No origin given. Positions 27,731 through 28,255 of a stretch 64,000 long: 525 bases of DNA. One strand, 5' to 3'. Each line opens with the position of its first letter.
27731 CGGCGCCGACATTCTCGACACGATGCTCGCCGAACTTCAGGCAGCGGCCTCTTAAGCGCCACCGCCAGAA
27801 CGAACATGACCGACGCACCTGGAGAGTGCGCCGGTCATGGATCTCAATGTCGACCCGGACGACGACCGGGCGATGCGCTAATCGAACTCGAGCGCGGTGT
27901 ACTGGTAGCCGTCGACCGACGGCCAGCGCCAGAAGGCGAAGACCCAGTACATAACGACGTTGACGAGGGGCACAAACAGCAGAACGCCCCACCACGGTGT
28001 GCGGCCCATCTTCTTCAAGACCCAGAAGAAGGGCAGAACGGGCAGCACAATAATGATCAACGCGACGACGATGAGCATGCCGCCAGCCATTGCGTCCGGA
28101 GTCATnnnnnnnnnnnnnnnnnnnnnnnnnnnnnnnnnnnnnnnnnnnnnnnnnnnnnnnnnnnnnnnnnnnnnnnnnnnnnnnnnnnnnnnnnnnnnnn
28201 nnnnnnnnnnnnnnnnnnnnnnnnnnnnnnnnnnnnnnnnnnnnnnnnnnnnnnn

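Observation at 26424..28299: Duplicated, translationally coupled pairs of tiny membrane-protein genes flanking the ArsR-SRPBCC operon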

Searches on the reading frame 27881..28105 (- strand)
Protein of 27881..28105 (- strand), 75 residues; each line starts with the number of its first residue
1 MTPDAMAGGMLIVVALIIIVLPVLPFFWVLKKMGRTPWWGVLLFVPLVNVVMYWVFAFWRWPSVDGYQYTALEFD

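Call 3: search_protein_families(library=pfam, max_evalue=1, proteins=[window:27881-28105:-])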
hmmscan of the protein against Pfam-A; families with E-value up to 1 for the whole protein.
seq(75 aa): 3 families
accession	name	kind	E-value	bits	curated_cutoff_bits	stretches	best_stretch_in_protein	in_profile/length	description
PF18936.5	DUF5684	-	0.00097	20.1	27.4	1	21-57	5-41/81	Family of unknown function (DUF5684)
PF16491.10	Peptidase_M48_N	-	0.079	13.3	27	1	12-62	125-175/179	CAAX prenyl protease N-terminal, five membrane helices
PF07332.16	Phage_holin_3_6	-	0.2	12.1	28.4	1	7-61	40-91/116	Putative Actinobacterial Holin-X, holin superfamily III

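Call 4: search_protein_families(library=ncbifam, max_evalue=1, proteins=[window:27881-28105:-])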
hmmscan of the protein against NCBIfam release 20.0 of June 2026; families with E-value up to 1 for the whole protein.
seq(75 aa): 1 family
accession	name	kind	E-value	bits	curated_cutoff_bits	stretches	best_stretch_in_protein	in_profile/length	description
NF038270.1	membran_MsaC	subfamily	0.0038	17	45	1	11-58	26-73/130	Msa family membrane protein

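Call 9: find_homologous_proteins(query=window:27881-28105:-, max_evalue=0.01)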
Query seq(75 aa) (75 aa): 2 proteins with E <= 0.01 among 6 candidates.
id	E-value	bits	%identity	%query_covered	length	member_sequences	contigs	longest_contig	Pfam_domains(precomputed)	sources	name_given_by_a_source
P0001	5.0e-41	156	95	100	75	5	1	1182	-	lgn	-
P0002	2.6e-28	115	71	100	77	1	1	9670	-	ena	-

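Call 12: find_encoding_contigs(protein=P0002, flank=10000)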
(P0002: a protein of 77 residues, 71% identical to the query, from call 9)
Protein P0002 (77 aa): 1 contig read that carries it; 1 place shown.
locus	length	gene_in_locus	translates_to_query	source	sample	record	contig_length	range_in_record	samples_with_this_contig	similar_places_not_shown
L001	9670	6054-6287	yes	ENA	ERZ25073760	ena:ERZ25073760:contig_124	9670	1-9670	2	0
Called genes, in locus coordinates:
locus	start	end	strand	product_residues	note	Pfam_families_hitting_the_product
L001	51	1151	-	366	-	PF12833:HTH_18, PF00165:HTH_AraC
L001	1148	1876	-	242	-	-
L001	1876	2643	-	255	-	-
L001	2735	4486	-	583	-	PF00263:Secretin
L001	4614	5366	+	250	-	PF06750:A24_N_bact, PF01478:Peptidase_A24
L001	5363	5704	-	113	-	PF12973:Cupin_7, PF07883:Cupin_2 (weak)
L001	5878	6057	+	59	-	-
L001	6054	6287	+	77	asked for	-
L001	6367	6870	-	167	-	PF08327:AHSA1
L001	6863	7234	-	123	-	PF25213:HVO_A0261_N (weak), PF09339:HTH_IclR (weak), PF12840:HTH_20, PF01022:HTH_5, PF01047:MarR (weak), PF12802:MarR_2, PF13412:HTH_24 (weak)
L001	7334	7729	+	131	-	-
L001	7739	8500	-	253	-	PF07366:SnoaL (faint), PF12680:SnoaL_2 (faint)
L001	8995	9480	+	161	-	PF14196:ATC_hydrolase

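Call 13: find_encoding_contigs(protein=P0001, flank=5000)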
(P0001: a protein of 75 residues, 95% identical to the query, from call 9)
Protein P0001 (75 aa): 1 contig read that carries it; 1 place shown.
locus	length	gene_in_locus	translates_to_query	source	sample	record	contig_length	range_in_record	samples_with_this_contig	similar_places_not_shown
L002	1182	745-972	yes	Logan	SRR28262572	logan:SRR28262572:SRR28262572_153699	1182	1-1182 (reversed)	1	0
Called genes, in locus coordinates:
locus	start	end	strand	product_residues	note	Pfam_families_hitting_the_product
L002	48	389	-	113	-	PF12973:Cupin_7, PF07883:Cupin_2 (weak)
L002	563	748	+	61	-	-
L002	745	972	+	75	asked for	-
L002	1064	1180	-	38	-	?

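Call 24: search_protein_representatives(alignment_id=A2)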
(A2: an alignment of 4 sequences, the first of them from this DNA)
Query: 4 sequences, 75 profile positions. Proteins with E-value up to 0.001 (for the whole library): 1020; up to 1e-10: 14; up to 1e-30: 0. The best 150 are listed.
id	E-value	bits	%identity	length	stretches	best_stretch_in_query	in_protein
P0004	4.3e-22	94.0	-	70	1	8-75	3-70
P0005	2.4e-13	66.0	-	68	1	1-68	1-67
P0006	2.8e-13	65.8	-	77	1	10-68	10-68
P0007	3.6e-13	65.4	-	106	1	15-71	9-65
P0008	4.5e-13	65.1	-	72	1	10-69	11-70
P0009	7.7e-12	61.1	-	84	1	11-66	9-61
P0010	1.1e-11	60.7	-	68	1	9-65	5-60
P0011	1.5e-11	60.2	-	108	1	2-68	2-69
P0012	1.5e-11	60.2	-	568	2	13-67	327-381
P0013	3.6e-11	59.0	-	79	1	11-63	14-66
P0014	3.8e-11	58.9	-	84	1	8-71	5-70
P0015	4.5e-11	58.7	-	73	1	6-70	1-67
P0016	7.8e-11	57.9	-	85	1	8-68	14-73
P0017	9.6e-11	57.6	-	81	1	16-71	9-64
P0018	1.5e-10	57.0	-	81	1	27-69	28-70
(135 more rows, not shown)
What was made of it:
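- Family size: 1020 clusters at 50% identity match the B profile at E<=1e-3 (call 24). More than 1000 homolog clusters exist across phyla (call 24).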

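Call 27: search_protein_families(library=pfam, alignment_id=A4, max_evalue=0.01)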
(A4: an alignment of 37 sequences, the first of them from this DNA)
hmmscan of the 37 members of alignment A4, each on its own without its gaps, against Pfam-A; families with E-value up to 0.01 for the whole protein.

A. member 1, seq(75 aa): 1 family
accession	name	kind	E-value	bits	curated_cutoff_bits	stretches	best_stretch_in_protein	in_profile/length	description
PF18936.5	DUF5684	-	0.00097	20.1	27.4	1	21-57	5-41/81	Family of unknown function (DUF5684)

B. families by the number of members that match (of 37 scanned): 7 families
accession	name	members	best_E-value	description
PF18936.5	DUF5684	17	4.2e-05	Family of unknown function (DUF5684)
PF05656.20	DUF805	15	8e-07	Protein of unknown function (DUF805)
PF06681.19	DUF1182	1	0.0013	Protein of unknown function (DUF1182)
PF16491.10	Peptidase_M48_N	1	0.0026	CAAX prenyl protease N-terminal, five membrane helices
PF20176.3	DUF6541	1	0.0043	Family of unknown function (DUF6541)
PF20136.4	DUF6526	1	0.0074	Family of unknown function (DUF6526)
PF07332.16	Phage_holin_3_6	1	0.0075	Putative Actinobacterial Holin-X, holin superfamily III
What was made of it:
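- On DUF805 (PF05656): Some family members do hit weakly (best 8e-07, call 27).
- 17 of 37 B members hit DUF5684 and 15 of 37 hit DUF805 (call 27).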

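Call 28: search_protein_families(library=ncbifam, alignment_id=A4, max_evalue=0.01)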
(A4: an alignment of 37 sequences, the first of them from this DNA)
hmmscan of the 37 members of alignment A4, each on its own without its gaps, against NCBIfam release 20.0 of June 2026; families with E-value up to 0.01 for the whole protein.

A. member 1, seq(75 aa): 1 family
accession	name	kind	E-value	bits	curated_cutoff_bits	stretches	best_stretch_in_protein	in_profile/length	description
NF038270.1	membran_MsaC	subfamily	0.0038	17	45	1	11-58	26-73/130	Msa family membrane protein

B. families by the number of members that match (of 37 scanned): 9 families
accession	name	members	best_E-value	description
NF002813.0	PRK02958.1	3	8.1e-05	Sec-independent protein translocase subunit TatA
NF001940.0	PRK00720.1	2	0.00022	twin-arginine translocase TatA/TatE family subunit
NF003393.0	PRK04561.1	2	0.0006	twin arginine translocase protein A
NF009107.0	PRK12452.1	1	6.5e-05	cardiolipin synthase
NF046093.1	AZOBR_p60025_fam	1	0.00045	AZOBR_p60025 family cell surface glycopolymer formation protein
NF038270.1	membran_MsaC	1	0.0038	Msa family membrane protein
NF000013.1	tet_NaH_anti_35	1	0.0056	tetracycline efflux Na+/H+ antiporter family transporter Tet(35)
NF042915.1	MAB_1171c_fam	1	0.0072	MAB_1171c family putative transporter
NF052278.1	AFWIR_fam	1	0.0092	AFWIR motif membrane protein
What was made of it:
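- On PLDc_N (PF13396): One B member weakly matches an NCBIfam cardiolipin synthase model (6.5e-05, call 28).
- Tried and rejected: NCBIfam: nothing meaningful for A or B (calls 4, 28).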

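Call 31: find_related_loci(query=A5, collection=genome_contigs, flank=5000)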
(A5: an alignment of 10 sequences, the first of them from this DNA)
Query A5 (75 aa) in genome_contigs; peptide patterns used: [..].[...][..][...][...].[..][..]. (x = any residue, [..] = any of these).
79 stretches matched a pattern; 50 encode a relative of the query (tblastn E <= 1e-3); 50 distinct loci.
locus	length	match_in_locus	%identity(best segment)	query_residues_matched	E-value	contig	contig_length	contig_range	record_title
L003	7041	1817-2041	93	1-75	8e-43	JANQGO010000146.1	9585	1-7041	MAG: Alphaproteobacteria bacterium isolate PL23b_bin.48 k99_1278841, whole genome shotgun sequence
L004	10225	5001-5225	88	1-75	1e-41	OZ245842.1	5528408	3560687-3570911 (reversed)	MAG: Alphaproteobacteria bacterium isolate 8fa29e53-599d-4395-9acb-6f40a3095647 genome assembly, chromosome: 1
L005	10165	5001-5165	50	11-66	2e-14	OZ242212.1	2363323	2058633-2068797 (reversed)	MAG: Candidatus Spongiihabitans sp. isolate 2f15a987-a670-4d91-b8ba-39cdc8936518 genome assembly, chromosome: 1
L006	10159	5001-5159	45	8-63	1e-12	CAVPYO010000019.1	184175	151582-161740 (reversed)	MAG: uncultured Alphaproteobacteria bacterium isolate MFD02138.bin.1.87 genome assembly, contig: contig_24137, whole gen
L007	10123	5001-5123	61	25-65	3e-12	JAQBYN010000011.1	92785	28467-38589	MAG: Proteobacteria bacterium isolate casp150-mb.32 NODE_529_length_92785_cov_0.115541, whole genome shotgun sequence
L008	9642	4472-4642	46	8-66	7e-12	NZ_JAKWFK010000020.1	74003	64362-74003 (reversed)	Trinickia sp. Y13 NODE_20_length_74003_cov_43.010951, whole genome shotgun sequence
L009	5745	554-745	38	4-68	7e-12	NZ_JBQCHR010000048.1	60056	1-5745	MAG: Trinickia sp. isolate bin726 k141_798669, whole genome shotgun sequence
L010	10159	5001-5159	36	13-65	2e-11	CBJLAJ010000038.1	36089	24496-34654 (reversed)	MAG TPA_asm: uncultured Paraburkholderia sp. isolate SRR27822703_binner23_Refined_5 genome assembly, contig: ERZ27338705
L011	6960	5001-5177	44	3-64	2e-11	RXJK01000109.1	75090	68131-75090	MAG: Hyphomicrobiales bacterium isolate AWTP1-13 sample_193_scaffold_278, whole genome shotgun sequence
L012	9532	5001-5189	41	8-70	3e-11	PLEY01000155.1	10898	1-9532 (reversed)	MAG: Burkholderiales bacterium isolate bog_994 73.20110800_S3S.32_contig_24955, whole genome shotgun sequence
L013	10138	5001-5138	52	25-70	5e-13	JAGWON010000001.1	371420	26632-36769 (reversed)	MAG: Alphaproteobacteria bacterium isolate REEB257 contig-150_4, whole genome shotgun sequence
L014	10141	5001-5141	51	19-65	4e-11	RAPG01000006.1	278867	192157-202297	Allopusillimonas ginsengisoli strain SBSA NODE_6_length_278867_cov_84.204487, whole genome shotgun sequence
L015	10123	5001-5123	51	24-64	6e-11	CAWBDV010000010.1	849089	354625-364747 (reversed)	MAG: uncultured Alphaproteobacteria bacterium isolate MFD09567.bin.3.28 genome assembly, contig: contig_60375, whole gen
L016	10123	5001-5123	51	24-64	7e-11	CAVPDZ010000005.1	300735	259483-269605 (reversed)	MAG: uncultured Alphaproteobacteria bacterium isolate MFD00008.bin.2.103 genome assembly, contig: contig_14455, whole ge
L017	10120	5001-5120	50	24-63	1e-10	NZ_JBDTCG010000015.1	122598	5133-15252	MAG: Collimonas sp. isolate cluster2_bin.150 k127_6046090, whole genome shotgun sequence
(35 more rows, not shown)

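Call 38: list_cluster_members(proteins=[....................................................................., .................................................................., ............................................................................, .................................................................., P0005, P0006, P0013, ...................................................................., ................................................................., window:27881-28105:-])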
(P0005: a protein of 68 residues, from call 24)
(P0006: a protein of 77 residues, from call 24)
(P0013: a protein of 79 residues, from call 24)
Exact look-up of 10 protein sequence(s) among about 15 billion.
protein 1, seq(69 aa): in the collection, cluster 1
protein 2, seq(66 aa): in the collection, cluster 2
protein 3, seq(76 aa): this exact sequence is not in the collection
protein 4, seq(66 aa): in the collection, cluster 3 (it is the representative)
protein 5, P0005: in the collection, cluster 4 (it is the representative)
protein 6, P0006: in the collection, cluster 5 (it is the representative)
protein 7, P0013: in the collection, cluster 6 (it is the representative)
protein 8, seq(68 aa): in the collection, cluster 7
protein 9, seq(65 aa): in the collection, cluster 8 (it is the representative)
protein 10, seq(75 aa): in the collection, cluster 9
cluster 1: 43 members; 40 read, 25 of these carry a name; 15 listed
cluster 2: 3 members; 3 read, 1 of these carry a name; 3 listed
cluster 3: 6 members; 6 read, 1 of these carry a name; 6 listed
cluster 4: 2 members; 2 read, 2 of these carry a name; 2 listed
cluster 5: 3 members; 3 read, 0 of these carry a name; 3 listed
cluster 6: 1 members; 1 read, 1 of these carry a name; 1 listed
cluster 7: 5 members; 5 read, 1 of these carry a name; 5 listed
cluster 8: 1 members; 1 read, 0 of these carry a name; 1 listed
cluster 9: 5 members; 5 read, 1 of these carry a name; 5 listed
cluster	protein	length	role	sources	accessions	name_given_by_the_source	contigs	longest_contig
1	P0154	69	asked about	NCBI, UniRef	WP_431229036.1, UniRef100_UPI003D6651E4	hypothetical protein [Burkholderia contaminans] | hypothetical protein n=1 Tax=Burkholderia contaminans TaxID=488447 RepID=UPI003D6651E4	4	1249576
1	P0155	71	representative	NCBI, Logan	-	-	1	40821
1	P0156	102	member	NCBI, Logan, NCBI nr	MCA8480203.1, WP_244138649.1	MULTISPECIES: hypothetical protein [Burkholderia cepacia complex] | hypothetical protein [Burkholderia multivorans]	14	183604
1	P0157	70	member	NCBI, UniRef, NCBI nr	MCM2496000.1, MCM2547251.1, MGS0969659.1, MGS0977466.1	hypothetical protein [Burkholderia glumae] | hypothetical protein n=1 Tax=Burkholderia glumae TaxID=337 RepID=UPI00037B0C25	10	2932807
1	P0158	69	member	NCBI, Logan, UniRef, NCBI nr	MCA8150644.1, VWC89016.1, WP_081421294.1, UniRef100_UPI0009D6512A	hypothetical protein [Burkholderia contaminans] | hypothetical protein n=1 Tax=Burkholderia contaminans TaxID=488447 RepID=UPI0009D6512A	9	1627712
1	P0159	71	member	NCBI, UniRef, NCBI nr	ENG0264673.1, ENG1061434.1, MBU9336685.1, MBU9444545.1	hypothetical protein K6W17_23050 [Burkholderia dolosa] | Uncharacterized protein n=2 Tax=Burkholderia TaxID=32008 RepID=A0AB37AU63_9BURK | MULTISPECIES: hypothetical protein [Burkholderia cepacia complex]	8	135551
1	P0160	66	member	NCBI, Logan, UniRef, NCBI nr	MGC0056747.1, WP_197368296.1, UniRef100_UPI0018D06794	hypothetical protein [Ralstonia pseudosolanacearum] | hypothetical protein n=1 Tax=Ralstonia pseudosolanacearum TaxID=1310165 ...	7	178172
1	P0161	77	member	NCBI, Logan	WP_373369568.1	hypothetical protein [Burkholderia gladioli]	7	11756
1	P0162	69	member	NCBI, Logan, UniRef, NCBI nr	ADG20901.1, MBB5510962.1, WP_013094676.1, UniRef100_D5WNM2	hypothetical protein [Paraburkholderia atlantica] | DUF805 domain-containing protein n=1 Tax=Paraburkholderia atlantica TaxID=2654982 ...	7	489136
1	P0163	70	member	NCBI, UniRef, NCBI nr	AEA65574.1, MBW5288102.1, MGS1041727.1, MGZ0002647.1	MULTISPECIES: hypothetical protein [Burkholderia] | DUF805 domain-containing protein n=3 Tax=Burkholderia TaxID=32008 RepID=A0AA45BCV8_BURVI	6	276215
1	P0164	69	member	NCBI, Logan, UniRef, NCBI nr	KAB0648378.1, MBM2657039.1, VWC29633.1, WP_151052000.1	hypothetical protein [Burkholderia diffusa] | Membrane protein n=1 Tax=Burkholderia diffusa TaxID=488732 RepID=A0A6P2R4H6_9BURK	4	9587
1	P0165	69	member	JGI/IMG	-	uncharacterized membrane protein YhaH (DUF805 family)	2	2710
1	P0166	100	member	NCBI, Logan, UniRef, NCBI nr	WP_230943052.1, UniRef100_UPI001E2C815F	hypothetical protein [Burkholderia multivorans] | hypothetical protein n=1 Tax=Burkholderia multivorans TaxID=87883 RepID=UPI001E2C815F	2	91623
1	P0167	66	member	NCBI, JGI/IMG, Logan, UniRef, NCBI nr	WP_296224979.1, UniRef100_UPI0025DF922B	hypothetical protein [Ralstonia sp. UBA689] | hypothetical protein n=1 Tax=Ralstonia sp. UBA689 TaxID=1947373 RepID=UPI0025DF922B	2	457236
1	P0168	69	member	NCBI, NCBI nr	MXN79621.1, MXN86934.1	hypothetical protein GR157_33485 [Burkholderia sp. 4701] | hypothetical protein [Burkholderia sp. 4701]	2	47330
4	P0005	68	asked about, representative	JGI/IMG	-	uncharacterized membrane protein YhaH (DUF805 family)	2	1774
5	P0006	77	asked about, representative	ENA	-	-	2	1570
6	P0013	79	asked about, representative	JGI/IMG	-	uncharacterized membrane protein YhaH (DUF805 family)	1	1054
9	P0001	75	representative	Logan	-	-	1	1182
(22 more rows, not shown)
